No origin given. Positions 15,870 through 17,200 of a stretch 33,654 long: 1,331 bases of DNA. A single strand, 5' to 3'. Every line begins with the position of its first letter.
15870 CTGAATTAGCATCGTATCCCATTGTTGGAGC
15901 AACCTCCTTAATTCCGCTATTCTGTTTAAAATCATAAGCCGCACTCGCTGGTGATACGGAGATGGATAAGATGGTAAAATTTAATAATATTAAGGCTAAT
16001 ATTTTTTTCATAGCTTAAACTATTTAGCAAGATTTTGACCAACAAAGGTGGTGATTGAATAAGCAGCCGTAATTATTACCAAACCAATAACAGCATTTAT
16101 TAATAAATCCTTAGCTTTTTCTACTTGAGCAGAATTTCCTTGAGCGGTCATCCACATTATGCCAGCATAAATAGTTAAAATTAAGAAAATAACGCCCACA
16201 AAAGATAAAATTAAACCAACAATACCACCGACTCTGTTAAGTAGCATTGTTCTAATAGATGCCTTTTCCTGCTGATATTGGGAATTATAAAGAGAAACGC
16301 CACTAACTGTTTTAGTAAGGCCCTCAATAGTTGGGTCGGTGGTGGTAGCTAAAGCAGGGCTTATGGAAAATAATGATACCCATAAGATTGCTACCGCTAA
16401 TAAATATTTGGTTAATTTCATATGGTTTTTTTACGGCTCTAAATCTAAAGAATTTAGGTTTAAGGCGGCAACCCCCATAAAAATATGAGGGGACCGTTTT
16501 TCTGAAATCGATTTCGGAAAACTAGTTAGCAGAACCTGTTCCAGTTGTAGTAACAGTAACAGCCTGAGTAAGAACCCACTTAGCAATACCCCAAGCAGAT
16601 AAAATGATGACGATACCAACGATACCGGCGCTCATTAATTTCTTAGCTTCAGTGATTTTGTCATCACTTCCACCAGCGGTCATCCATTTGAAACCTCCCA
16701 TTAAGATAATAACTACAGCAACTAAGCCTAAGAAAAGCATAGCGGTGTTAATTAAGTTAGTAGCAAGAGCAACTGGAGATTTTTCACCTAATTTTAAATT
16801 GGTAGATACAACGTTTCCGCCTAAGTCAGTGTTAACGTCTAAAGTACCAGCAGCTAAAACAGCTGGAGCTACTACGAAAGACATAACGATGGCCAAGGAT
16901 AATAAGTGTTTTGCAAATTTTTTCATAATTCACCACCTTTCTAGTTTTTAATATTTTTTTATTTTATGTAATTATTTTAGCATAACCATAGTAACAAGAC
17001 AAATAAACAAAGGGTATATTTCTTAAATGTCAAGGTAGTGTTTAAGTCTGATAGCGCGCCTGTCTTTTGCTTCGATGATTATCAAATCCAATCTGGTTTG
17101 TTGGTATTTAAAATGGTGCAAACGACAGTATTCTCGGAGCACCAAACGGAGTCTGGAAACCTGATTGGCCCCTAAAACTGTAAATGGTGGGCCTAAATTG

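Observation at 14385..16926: Tandem array of six paralogous VirB2/TrbC-like two-helix pilin genes with no secretion machinery within 33 kb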

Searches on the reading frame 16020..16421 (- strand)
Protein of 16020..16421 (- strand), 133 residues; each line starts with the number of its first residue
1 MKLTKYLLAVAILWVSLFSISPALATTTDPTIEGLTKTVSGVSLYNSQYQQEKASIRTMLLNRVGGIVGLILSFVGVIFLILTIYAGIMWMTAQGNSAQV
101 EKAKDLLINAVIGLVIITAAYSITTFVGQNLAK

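Call 3: search_protein_families(library=pfam, proteins=[window:16020-16421:-], max_evalue=1)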
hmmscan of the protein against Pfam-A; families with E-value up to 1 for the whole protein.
window:16020-16421:- (133 aa): 6 families
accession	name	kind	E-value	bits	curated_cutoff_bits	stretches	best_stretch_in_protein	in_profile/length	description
PF18895.5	T4SS_pilin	-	1.1e-07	32.3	26.6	1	60-127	8-71/71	Type IV secretion system pilin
PF04956.18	TrbC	-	0.00011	22.8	27.9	2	66-125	43-96/98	TrbC/VIRB2 pilin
PF05545.16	FixQ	-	0.1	13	29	1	74-107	12-45/49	Cbb3-type cytochrome oxidase component FixQ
PF06570.16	DUF1129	-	0.12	12.4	29.1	1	2-49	149-196/207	Protein of unknown function (DUF1129)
PF19607.4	DUF6112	-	0.36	11.1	25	1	66-116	18-70/88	Family of unknown function (DUF6112)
PF02417.20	Chromate_transp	-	0.5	10.8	28.6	1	63-123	66-126/166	Chromate transporter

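Call 4: search_protein_families(library=ncbifam, proteins=[window:16020-16421:-], max_evalue=1)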
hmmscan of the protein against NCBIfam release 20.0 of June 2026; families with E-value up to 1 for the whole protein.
window:16020-16421:- (133 aa): 5 families
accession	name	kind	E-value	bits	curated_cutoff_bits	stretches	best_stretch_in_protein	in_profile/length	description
NF045849.1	ICE_MMCAP2_0565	equivalog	1.7e-06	27.6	40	1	64-127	13-76/80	Mbov_0395 family pilin-like conjugal transfer protein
NF045962.1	MAG2810_fam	equivalog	6e-05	22.2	175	1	46-130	30-113/394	MAG2810 family protein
NF040945.1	CCC_membrane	equivalog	0.011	16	65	1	47-94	46-88/99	CCC motif membrane protein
NF041882.1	PA3371_fam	equivalog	0.58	11.2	50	0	75-116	4-43/60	PA3371 family protein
NF007884.0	PRK10591.1-2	equivalog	0.92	9.6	147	0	67-102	43-77/96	hypothetical protein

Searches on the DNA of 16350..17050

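Call 81: search_rna_families(source=window, start=16350, end=17050, threshold=evalue, max_evalue=1)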
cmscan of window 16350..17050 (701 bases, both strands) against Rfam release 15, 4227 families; matches with E-value up to 1: 0.
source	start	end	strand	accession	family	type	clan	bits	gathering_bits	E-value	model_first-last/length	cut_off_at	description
